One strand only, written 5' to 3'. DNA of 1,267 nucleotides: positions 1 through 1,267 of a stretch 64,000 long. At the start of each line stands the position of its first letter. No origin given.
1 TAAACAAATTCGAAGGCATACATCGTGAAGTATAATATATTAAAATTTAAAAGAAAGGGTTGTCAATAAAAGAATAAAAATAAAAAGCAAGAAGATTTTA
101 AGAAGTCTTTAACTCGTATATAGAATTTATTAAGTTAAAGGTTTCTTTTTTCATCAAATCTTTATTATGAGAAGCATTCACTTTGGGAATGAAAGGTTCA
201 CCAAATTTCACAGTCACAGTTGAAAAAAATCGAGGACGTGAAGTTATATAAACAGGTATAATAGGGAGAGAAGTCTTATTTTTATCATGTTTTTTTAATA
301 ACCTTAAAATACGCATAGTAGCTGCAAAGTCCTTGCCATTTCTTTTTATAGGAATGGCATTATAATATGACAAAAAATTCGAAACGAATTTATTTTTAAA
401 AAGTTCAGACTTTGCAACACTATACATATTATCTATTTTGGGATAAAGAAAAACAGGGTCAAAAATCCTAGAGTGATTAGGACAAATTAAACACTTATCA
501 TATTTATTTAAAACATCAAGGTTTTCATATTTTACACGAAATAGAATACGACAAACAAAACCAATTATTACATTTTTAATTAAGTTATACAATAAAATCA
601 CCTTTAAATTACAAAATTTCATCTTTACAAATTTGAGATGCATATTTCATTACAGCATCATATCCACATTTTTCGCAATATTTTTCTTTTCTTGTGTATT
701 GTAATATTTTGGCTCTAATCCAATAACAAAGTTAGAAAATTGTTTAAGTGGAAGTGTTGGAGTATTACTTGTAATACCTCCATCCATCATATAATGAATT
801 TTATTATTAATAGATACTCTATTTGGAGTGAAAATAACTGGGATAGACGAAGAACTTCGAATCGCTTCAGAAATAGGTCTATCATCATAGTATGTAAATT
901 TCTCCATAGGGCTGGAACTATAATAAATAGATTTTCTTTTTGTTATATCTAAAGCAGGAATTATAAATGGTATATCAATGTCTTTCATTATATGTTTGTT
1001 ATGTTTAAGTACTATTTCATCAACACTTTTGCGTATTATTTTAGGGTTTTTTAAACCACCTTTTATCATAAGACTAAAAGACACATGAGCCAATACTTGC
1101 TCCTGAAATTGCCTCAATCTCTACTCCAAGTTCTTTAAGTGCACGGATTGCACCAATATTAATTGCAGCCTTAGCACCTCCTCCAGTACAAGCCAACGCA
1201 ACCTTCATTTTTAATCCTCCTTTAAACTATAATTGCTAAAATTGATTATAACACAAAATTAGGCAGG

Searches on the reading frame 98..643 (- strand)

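Call 80: search_protein_families(library=pfam, proteins=[window:98-643:-], max_evalue=0.01)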
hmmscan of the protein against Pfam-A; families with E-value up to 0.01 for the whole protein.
window:98-643:- (181 aa): 1 family
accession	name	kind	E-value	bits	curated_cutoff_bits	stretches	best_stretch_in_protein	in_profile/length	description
PF01553.26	Acyltransferase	-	2.4e-09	37.6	23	1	36-115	1-86/132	Acyltransferase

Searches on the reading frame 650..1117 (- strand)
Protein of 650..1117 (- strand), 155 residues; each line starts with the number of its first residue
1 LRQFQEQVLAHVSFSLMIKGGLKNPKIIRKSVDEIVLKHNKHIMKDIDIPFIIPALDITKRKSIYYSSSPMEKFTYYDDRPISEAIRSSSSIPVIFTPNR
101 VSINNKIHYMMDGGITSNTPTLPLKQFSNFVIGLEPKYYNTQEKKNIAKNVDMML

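Call 80: search_protein_families(library=pfam, proteins=[window:650-1117:-], max_evalue=0.01)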
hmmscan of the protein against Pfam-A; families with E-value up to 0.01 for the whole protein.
window:650-1117:- (155 aa): 1 family
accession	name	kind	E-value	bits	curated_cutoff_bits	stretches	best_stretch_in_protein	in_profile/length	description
PF01734.28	Patatin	-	6e-10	40.1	27.7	1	15-124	82-190/191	Patatin-like phospholipase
